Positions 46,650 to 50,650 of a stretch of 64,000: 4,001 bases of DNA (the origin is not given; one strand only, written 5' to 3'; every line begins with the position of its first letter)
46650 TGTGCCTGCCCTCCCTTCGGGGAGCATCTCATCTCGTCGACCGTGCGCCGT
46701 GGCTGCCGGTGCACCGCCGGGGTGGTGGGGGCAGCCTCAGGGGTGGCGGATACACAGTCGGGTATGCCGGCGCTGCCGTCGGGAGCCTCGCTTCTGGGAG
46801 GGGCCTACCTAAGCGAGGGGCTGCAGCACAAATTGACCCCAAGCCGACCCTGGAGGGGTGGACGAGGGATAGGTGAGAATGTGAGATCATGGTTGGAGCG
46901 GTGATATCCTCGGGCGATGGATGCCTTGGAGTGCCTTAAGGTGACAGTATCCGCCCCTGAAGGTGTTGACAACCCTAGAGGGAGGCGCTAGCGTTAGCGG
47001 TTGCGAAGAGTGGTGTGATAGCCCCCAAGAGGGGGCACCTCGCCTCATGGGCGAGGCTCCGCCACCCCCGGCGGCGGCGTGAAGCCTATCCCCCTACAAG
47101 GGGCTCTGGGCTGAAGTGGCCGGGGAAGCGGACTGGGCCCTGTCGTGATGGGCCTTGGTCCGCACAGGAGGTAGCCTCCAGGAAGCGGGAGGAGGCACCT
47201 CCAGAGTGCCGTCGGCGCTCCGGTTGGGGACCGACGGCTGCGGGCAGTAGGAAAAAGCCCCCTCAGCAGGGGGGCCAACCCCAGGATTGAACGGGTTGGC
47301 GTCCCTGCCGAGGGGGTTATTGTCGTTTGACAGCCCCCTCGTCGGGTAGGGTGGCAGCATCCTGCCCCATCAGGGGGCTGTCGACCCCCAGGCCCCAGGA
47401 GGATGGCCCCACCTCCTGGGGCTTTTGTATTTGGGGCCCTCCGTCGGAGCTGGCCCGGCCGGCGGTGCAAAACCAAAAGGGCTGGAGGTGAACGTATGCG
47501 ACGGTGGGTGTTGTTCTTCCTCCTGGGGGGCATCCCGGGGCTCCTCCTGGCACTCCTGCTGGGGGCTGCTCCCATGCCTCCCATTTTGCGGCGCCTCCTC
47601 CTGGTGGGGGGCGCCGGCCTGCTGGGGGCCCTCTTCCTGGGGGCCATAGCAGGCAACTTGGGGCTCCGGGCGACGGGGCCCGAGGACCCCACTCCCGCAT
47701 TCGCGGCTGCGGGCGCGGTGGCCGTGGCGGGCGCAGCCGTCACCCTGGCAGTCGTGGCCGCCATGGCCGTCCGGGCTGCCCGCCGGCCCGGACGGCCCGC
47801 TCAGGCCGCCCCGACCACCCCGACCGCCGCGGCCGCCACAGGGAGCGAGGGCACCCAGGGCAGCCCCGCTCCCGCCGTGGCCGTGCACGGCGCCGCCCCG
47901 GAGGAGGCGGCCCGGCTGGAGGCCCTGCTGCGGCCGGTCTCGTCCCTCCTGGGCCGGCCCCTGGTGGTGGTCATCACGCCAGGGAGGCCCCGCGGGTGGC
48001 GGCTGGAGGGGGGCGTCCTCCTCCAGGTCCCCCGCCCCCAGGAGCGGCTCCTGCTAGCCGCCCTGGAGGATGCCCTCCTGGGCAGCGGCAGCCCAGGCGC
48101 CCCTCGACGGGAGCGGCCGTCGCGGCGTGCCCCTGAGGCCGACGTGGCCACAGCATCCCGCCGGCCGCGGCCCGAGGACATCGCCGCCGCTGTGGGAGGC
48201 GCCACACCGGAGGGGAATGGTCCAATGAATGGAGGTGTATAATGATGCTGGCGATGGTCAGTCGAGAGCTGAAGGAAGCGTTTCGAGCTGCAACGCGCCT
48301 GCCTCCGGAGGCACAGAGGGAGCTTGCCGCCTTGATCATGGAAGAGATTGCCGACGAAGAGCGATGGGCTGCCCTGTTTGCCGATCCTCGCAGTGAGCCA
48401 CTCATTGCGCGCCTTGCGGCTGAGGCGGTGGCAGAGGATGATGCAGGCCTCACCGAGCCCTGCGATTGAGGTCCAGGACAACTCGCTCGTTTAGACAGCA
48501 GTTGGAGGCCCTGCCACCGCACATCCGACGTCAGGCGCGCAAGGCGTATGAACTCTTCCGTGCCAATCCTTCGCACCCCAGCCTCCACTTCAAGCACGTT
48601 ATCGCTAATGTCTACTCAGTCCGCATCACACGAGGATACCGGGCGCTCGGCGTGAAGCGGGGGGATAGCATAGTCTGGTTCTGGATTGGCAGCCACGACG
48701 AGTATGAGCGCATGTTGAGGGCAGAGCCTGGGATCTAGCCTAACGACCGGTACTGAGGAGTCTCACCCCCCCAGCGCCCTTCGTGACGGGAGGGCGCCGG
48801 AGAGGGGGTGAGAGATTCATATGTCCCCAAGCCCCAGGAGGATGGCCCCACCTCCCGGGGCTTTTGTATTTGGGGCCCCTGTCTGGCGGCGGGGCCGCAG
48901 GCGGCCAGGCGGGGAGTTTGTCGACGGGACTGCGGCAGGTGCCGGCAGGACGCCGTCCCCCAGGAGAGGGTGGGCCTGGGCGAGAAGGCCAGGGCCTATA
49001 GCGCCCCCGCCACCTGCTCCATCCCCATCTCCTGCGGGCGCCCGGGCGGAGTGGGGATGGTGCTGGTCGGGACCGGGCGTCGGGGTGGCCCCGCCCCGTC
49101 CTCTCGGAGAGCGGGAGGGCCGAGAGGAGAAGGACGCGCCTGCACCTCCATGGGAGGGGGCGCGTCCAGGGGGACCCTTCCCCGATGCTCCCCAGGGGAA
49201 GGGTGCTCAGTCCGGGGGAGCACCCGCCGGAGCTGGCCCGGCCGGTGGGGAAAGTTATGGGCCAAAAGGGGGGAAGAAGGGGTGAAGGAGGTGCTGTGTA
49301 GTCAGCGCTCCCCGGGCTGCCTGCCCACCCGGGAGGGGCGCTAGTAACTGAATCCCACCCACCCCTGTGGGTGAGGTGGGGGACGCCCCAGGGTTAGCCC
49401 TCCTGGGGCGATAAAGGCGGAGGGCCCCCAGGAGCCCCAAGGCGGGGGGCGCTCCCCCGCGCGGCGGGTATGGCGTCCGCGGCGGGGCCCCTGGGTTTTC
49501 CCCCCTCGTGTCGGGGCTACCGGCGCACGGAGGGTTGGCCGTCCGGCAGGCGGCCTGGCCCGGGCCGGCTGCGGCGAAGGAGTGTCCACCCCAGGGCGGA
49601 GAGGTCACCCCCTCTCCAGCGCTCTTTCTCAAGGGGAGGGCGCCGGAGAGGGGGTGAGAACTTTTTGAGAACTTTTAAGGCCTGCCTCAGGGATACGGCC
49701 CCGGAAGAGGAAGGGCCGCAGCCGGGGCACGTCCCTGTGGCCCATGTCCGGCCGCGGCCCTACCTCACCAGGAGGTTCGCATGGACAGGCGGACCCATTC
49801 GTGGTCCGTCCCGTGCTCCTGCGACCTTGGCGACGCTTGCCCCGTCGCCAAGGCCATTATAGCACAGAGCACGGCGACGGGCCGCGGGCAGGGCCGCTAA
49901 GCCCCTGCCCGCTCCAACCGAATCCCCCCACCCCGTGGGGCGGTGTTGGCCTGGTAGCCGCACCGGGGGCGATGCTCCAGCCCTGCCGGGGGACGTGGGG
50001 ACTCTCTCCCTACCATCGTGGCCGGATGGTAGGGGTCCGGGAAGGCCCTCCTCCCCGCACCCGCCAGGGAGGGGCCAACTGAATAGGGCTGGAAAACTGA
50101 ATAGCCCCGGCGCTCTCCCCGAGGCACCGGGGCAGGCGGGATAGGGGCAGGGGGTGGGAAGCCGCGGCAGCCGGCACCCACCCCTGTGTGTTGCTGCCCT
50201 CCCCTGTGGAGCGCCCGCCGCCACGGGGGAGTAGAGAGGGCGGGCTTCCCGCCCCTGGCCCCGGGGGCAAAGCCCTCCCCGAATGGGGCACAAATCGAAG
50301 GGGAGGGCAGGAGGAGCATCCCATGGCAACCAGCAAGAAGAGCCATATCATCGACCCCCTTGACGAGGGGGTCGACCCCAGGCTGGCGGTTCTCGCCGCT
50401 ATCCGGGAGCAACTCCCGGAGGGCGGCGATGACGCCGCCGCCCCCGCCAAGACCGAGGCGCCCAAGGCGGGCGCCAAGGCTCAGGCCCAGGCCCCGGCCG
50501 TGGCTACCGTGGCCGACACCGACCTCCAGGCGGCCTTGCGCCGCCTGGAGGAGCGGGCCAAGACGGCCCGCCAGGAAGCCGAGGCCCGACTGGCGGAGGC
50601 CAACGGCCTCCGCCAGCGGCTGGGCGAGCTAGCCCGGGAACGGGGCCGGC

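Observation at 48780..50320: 1.5-kb coding-poor, repeat-dense GC-rich region after the TA operon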

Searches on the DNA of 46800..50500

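Call 30: search_rna_families(source=window, start=46800, end=50500, threshold=evalue, max_evalue=1)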
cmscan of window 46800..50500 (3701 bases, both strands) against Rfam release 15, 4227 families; matches with E-value up to 1: 13.
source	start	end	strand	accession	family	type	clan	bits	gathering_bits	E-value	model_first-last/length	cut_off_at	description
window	47255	47319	+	RF03900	mir-9242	Gene; miRNA;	-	32.8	62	0.0044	1-66/66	no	mir-9242 microRNA precursor family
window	49605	49657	+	RF03736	mir-3130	Gene; miRNA;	-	29.9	95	0.0052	12-64/75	no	mir-3130 microRNA precursor family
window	49605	49657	-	RF03736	mir-3130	Gene; miRNA;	-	26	95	0.055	12-64/75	no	mir-3130 microRNA precursor family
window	49597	49671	+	RF03707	mir-1892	Gene; miRNA;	-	24.3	86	0.051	1-80/80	no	mir-1892 microRNA precursor family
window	49605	49657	-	RF00741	mir-378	Gene; miRNA;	-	23.2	80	0.19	9-58/66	no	mir-378 microRNA precursor family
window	47393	47421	+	RF00976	mir-583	Gene; miRNA;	-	23.1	80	0.21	1-62/62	no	mir-583 microRNA precursor family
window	50008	50073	-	RF03191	mir-1913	Gene; miRNA;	-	22.4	105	0.4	1-80/80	no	mir-1913 microRNA precursor family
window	47284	47429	+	RF02354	BjrC80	Gene; sRNA;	-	22.2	80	0.27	1-162/162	no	Bradyrhizobiaceae sRNA BjrC80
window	48759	48812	-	RF02795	Pab91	Gene; snRNA; snoRNA; HACA-box;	-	21.9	71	0.84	1-57/57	no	Pab91 RNA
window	49605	49658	-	RF01011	mir-605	Gene; miRNA;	-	21.5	98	0.86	1-82/82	no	mir-605 microRNA precursor family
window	49601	49663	-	RF04281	mir-8791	Gene; miRNA;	CL00146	21.2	85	0.71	1-77/77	no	mir-8791 microRNA precursor family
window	50102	50195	+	RF01383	GRIK4_3p_UTR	Gene;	-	20.1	38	0.89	1-94/94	no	GRIK4 3 prime UTR element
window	49561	49610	+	RF02975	DUF3800-XI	Gene; sRNA;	-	19.4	37.8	0.35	1-48/48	no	DUF3800-XI RNA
